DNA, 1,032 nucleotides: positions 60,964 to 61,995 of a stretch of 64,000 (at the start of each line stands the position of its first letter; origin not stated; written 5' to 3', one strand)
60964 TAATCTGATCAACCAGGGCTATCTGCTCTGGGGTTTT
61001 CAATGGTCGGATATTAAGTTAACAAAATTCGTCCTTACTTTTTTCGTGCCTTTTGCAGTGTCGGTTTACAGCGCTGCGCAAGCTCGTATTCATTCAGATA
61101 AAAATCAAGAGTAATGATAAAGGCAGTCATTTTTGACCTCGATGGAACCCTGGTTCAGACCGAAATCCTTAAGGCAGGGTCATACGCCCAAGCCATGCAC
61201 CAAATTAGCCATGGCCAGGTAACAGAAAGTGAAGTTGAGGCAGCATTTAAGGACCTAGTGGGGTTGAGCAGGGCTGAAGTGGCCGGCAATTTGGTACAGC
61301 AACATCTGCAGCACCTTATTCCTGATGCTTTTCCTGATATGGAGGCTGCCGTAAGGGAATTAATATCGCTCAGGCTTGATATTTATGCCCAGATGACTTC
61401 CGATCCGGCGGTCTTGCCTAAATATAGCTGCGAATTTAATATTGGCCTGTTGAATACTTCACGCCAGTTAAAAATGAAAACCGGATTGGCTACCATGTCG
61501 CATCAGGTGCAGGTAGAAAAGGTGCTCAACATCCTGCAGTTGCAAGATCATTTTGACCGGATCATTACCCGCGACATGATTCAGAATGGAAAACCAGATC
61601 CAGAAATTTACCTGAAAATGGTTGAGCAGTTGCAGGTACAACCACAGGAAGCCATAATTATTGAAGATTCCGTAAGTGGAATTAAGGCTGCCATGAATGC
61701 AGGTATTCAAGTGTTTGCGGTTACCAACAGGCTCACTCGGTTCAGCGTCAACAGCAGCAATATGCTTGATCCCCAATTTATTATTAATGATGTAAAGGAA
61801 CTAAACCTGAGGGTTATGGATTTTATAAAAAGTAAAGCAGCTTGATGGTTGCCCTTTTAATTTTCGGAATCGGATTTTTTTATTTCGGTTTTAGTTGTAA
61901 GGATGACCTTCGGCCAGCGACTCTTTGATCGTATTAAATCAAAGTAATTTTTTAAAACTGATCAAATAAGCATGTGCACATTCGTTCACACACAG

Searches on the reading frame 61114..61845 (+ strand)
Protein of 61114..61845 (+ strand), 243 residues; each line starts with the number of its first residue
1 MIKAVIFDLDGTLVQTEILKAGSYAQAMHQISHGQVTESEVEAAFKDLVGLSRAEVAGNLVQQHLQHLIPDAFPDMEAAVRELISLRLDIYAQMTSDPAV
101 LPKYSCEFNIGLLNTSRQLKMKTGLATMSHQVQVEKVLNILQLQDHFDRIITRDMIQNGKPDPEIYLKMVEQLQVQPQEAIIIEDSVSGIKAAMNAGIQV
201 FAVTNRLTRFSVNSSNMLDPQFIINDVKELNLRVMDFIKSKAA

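Call 41: search_protein_families(library=pfam, proteins=[window:61114-61845:+], max_evalue=0.001)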
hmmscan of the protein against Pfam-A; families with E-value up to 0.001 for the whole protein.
window:61114-61845:+ (243 aa): 4 families
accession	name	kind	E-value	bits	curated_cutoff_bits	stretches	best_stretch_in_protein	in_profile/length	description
PF13419.12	HAD_2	-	6.6e-31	108.2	23.8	1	5-203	1-178/178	Haloacid dehalogenase-like hydrolase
PF00702.32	Hydrolase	-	4.7e-24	86.3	26.4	1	2-197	1-191/191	haloacid dehalogenase-like hydrolase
PF13242.12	Hydrolase_like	-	3.1e-07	30.6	22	1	159-230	3-75/75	HAD-hyrolase-like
PF03031.24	NIF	-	2.8e-05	24.3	21.8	0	122-200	55-131/160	NLI interacting factor-like phosphatase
